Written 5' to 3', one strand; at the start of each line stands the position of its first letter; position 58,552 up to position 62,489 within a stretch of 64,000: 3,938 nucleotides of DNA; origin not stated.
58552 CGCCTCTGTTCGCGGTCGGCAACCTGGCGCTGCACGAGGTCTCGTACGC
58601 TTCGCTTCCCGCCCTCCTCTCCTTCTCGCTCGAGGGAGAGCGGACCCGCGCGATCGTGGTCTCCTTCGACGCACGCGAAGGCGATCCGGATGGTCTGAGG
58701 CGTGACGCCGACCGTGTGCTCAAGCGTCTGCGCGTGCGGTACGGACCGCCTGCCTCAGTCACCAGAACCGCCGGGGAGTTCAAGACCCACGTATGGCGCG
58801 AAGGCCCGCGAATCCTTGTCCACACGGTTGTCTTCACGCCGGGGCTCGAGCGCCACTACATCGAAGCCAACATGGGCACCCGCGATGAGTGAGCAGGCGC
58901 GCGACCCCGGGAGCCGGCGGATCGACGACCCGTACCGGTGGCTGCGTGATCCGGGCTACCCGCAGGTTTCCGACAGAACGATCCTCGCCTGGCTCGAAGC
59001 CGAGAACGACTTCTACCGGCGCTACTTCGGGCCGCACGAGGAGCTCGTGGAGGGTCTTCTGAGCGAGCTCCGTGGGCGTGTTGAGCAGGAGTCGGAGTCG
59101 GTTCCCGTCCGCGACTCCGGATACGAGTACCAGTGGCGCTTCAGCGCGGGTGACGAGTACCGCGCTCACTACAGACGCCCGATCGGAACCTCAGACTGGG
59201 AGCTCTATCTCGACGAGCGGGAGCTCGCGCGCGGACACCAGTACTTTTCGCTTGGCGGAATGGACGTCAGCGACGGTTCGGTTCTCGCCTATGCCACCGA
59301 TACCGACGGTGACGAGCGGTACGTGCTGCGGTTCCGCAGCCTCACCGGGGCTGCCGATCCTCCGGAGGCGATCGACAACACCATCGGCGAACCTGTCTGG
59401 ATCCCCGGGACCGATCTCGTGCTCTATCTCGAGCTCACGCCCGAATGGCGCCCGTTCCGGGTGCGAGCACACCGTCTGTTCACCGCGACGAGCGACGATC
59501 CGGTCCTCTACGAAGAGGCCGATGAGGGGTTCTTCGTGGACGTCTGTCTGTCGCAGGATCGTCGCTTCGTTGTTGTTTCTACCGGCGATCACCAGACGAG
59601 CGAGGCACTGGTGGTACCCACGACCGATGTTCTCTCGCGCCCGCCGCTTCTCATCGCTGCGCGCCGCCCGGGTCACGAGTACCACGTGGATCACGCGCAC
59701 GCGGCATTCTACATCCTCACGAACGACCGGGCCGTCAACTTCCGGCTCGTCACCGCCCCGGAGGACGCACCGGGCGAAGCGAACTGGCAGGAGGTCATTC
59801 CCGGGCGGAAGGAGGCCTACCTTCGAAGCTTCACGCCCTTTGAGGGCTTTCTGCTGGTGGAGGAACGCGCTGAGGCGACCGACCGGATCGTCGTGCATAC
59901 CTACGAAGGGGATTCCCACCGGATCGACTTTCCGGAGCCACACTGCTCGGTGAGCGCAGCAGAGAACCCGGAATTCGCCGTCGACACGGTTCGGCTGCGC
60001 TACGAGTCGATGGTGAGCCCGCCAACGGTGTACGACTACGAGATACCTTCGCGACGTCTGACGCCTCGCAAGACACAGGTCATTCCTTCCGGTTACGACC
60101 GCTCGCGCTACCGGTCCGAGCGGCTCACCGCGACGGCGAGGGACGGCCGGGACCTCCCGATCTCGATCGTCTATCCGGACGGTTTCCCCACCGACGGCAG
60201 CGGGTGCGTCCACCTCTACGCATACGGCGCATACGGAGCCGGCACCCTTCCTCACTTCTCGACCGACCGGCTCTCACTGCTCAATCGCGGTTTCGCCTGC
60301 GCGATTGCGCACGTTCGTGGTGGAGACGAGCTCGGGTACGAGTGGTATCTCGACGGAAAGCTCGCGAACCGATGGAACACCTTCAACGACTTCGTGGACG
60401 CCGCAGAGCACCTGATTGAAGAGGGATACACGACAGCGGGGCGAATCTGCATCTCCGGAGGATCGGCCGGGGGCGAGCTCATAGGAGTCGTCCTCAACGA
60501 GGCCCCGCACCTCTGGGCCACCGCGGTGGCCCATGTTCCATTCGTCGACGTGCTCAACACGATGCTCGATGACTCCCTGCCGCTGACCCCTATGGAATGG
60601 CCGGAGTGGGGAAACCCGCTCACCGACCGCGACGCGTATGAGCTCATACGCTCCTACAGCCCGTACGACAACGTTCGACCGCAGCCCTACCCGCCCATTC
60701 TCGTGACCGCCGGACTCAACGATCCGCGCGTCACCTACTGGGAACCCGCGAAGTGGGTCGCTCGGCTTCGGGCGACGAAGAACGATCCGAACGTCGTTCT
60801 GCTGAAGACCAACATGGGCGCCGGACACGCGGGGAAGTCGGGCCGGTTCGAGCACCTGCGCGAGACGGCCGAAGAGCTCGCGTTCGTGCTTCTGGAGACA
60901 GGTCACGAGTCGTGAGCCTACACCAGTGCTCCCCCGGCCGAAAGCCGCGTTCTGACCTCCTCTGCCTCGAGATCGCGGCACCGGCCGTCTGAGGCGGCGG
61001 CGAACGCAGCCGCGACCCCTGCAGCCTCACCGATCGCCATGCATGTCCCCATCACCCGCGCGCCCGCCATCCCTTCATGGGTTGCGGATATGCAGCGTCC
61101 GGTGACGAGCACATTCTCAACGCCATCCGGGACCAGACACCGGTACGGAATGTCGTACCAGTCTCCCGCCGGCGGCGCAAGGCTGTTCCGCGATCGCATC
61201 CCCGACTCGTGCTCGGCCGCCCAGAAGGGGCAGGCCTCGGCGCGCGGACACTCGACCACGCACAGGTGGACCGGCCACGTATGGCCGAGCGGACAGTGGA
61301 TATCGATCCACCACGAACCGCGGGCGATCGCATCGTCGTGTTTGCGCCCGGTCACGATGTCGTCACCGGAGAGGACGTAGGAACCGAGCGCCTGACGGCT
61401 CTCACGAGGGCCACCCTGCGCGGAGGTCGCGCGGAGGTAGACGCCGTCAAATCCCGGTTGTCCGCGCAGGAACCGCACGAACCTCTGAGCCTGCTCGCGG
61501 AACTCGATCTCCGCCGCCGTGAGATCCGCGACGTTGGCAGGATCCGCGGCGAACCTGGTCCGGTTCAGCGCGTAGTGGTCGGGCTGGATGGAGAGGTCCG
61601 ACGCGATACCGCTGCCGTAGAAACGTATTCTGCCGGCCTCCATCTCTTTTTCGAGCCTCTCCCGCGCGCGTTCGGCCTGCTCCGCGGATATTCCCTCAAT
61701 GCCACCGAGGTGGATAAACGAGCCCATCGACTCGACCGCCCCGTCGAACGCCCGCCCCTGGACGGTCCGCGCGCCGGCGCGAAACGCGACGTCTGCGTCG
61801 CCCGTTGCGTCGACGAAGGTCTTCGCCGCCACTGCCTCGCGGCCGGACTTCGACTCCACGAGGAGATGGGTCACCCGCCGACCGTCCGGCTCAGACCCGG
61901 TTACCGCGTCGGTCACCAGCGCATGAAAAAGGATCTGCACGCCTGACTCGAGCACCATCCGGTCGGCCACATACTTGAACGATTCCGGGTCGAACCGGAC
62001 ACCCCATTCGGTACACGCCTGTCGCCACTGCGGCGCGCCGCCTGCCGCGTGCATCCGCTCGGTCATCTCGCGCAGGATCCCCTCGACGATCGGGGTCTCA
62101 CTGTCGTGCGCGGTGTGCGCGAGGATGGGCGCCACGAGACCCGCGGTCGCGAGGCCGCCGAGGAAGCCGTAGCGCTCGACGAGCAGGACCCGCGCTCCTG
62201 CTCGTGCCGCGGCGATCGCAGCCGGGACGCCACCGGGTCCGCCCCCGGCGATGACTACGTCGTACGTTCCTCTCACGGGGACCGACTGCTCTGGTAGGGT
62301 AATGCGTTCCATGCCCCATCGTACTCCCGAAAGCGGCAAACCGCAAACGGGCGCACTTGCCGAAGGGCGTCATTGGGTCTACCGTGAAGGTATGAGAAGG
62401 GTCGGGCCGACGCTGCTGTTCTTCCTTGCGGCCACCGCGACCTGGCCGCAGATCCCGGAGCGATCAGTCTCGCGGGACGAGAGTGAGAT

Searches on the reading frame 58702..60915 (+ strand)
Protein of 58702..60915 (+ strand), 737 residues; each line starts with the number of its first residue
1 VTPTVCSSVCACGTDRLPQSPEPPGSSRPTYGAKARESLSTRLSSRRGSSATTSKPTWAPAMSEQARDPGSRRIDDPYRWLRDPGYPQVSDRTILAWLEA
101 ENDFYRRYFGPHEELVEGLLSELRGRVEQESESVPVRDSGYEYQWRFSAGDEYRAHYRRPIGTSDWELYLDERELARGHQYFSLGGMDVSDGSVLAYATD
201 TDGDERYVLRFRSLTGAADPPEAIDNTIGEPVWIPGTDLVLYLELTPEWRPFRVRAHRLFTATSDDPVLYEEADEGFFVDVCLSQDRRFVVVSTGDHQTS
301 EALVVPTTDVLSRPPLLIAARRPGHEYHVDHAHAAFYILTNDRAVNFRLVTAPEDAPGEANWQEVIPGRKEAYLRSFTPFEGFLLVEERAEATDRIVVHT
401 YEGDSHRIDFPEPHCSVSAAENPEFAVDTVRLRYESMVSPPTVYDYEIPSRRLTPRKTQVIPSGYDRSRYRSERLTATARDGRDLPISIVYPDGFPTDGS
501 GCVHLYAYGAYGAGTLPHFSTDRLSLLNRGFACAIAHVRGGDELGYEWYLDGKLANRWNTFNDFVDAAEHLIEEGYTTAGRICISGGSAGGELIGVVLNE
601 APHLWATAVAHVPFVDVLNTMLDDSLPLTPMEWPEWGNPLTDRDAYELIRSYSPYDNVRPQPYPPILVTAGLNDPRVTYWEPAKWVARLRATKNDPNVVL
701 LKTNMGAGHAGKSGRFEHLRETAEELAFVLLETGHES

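Call 61: search_protein_families(library=pfam, proteins=[window:58702-60915:+], max_evalue=0.00001)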
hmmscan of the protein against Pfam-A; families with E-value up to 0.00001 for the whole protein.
window:58702-60915:+ (737 aa): 2 families
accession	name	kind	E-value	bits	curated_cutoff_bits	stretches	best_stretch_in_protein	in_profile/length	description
PF02897.21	Peptidase_S9_N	-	5.1e-76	256.5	24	1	68-458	12-413/414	Prolyl oligopeptidase, N-terminal beta-propeller domain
PF00326.27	Peptidase_S9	-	3.9e-62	210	22.6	1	517-730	1-207/213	Prolyl oligopeptidase family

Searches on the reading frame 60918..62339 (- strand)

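Call 61: search_protein_families(library=pfam, proteins=[window:60918-62339:-], max_evalue=0.00001)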
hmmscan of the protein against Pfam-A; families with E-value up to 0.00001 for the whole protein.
window:60918-62339:- (473 aa): 2 families
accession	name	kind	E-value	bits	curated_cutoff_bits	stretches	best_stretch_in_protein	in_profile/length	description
PF12831.13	FAD_oxidored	-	3.7e-105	353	27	1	27-466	1-416/416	FAD dependent oxidoreductase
PF07992.20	Pyr_redox_2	-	7.3e-07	29.3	26.1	0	26-62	1-33/291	Pyridine nucleotide-disulphide oxidoreductase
